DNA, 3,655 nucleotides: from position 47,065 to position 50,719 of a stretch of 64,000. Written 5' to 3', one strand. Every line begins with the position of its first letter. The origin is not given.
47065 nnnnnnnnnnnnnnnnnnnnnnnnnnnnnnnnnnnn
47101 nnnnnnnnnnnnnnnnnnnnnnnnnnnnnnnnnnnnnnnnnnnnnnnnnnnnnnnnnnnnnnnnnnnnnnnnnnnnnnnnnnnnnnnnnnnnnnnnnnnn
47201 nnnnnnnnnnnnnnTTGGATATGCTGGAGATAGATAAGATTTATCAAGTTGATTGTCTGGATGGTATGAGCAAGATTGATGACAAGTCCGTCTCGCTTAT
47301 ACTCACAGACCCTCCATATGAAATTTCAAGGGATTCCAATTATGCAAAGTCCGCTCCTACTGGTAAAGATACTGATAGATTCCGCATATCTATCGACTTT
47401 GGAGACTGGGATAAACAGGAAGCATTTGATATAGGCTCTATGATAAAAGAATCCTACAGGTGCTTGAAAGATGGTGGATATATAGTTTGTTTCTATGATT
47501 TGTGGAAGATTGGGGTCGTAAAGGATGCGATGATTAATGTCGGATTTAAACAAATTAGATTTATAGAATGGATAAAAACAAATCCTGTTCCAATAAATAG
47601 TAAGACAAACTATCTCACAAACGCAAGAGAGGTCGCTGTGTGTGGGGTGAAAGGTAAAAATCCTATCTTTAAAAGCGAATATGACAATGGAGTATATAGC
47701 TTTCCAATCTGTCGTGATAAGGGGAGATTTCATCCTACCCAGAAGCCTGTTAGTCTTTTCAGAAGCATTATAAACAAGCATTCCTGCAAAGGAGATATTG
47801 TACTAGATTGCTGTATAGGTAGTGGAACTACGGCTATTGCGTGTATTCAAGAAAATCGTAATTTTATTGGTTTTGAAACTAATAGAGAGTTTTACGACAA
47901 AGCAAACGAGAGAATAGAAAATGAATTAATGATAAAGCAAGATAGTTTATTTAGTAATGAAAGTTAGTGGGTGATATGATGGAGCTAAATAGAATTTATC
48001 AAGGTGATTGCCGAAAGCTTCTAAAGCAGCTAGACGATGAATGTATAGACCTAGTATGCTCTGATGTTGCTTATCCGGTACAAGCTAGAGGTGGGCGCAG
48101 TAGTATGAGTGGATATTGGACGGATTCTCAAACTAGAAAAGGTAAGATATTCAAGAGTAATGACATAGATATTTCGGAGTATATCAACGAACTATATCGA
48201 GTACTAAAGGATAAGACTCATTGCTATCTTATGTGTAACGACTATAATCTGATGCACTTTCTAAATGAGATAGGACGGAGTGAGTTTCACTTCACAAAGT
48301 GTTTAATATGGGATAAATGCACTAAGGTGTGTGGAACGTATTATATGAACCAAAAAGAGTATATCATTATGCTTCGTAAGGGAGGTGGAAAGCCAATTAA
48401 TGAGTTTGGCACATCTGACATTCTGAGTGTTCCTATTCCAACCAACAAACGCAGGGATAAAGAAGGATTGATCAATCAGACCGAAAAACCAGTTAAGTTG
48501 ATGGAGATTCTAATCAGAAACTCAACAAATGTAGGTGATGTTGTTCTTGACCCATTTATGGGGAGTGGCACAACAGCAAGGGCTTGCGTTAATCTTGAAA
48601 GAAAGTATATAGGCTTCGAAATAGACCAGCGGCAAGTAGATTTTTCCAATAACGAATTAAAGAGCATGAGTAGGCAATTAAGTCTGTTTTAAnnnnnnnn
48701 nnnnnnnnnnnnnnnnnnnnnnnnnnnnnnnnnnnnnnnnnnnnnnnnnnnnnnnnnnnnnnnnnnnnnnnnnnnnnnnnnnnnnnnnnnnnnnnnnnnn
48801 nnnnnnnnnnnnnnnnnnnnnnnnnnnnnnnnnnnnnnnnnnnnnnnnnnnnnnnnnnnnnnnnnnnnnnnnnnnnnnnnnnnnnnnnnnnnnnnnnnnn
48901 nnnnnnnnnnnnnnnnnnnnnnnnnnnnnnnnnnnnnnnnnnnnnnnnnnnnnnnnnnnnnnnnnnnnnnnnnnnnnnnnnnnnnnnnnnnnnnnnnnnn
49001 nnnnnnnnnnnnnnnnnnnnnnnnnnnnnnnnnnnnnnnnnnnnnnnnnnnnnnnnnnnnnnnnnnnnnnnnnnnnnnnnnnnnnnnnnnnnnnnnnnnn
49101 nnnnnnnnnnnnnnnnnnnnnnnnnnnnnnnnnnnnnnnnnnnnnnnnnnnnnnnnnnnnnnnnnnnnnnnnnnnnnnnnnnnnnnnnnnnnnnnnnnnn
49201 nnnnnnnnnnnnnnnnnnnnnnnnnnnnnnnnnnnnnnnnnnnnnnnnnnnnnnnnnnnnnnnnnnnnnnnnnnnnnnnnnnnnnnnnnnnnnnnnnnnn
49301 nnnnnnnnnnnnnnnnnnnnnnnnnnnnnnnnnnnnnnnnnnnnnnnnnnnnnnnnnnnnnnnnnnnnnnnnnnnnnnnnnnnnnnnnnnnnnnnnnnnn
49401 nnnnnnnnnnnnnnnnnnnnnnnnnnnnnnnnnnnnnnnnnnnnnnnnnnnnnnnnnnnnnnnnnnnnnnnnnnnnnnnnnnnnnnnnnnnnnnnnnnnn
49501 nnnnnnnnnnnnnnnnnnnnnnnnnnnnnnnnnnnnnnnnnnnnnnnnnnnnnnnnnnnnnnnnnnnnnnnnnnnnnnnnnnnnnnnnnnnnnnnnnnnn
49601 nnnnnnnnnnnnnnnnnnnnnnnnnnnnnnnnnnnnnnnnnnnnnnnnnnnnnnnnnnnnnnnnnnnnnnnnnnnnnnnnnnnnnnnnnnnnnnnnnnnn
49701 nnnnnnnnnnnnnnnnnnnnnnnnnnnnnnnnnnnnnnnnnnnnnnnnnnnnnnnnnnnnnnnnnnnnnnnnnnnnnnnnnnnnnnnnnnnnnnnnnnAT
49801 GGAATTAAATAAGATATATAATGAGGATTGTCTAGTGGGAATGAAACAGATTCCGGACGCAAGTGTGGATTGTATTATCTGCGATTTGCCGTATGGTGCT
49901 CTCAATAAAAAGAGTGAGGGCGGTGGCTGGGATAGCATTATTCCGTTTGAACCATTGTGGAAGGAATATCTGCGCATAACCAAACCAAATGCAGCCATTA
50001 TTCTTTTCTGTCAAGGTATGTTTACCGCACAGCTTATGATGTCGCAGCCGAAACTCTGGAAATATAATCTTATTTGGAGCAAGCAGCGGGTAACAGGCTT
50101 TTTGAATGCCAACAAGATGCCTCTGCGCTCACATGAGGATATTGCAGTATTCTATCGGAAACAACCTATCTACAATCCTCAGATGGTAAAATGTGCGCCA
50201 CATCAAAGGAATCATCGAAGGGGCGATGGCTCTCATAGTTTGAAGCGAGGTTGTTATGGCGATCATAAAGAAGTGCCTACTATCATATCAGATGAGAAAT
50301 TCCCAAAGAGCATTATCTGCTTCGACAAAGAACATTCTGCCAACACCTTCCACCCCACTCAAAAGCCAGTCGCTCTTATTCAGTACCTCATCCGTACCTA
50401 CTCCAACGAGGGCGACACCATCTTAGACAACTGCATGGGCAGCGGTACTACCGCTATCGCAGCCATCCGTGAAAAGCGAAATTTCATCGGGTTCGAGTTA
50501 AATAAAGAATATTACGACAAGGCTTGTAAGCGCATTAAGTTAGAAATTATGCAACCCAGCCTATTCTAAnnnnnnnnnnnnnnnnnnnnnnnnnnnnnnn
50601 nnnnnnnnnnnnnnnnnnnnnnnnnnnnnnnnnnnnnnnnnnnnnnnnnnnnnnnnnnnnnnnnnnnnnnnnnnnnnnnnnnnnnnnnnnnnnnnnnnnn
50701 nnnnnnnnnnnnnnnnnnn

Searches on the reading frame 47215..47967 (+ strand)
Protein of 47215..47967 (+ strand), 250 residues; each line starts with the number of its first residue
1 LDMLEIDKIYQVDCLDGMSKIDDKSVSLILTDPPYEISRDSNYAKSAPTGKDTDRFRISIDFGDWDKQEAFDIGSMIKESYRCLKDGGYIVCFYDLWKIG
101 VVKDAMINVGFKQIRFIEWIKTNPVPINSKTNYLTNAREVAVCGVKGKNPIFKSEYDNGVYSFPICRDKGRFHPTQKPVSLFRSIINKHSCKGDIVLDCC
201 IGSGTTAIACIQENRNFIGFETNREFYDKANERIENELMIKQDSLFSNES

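Call 63: search_protein_families(library=pfam, proteins=[window:47215-47967:+], max_evalue=0.001)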
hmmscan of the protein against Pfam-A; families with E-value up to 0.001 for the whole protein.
window:47215-47967:+ (250 aa): 1 family
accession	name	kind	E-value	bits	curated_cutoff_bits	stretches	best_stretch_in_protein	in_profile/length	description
PF01555.25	N6_N4_Mtase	-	1.2e-35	123.9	26.7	1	26-232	1-221/221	DNA methylase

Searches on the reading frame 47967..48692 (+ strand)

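Call 63: search_protein_families(library=pfam, proteins=[window:47967-48692:+], max_evalue=0.001)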
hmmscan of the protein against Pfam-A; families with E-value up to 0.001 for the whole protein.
window:47967-48692:+ (241 aa): 1 family
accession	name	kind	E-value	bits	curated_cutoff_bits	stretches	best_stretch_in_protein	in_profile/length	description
PF01555.25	N6_N4_Mtase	-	7.8e-31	108.2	26.7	1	28-227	2-219/221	DNA methylase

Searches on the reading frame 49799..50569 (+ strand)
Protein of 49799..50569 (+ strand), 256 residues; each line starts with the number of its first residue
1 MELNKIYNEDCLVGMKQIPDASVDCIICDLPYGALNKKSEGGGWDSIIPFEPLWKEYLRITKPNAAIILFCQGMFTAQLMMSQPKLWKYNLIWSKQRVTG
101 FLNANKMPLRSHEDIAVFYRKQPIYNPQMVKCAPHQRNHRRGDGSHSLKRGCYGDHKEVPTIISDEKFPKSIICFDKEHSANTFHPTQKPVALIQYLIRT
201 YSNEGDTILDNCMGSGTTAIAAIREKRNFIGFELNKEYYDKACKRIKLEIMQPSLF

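Call 63: search_protein_families(library=pfam, proteins=[window:49799-50569:+], max_evalue=0.001)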
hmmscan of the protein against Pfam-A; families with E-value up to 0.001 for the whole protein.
window:49799-50569:+ (256 aa): 1 family
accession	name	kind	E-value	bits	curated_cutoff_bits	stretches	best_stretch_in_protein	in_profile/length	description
PF01555.25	N6_N4_Mtase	-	4.1e-33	115.6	26.7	1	23-242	1-219/221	DNA methylase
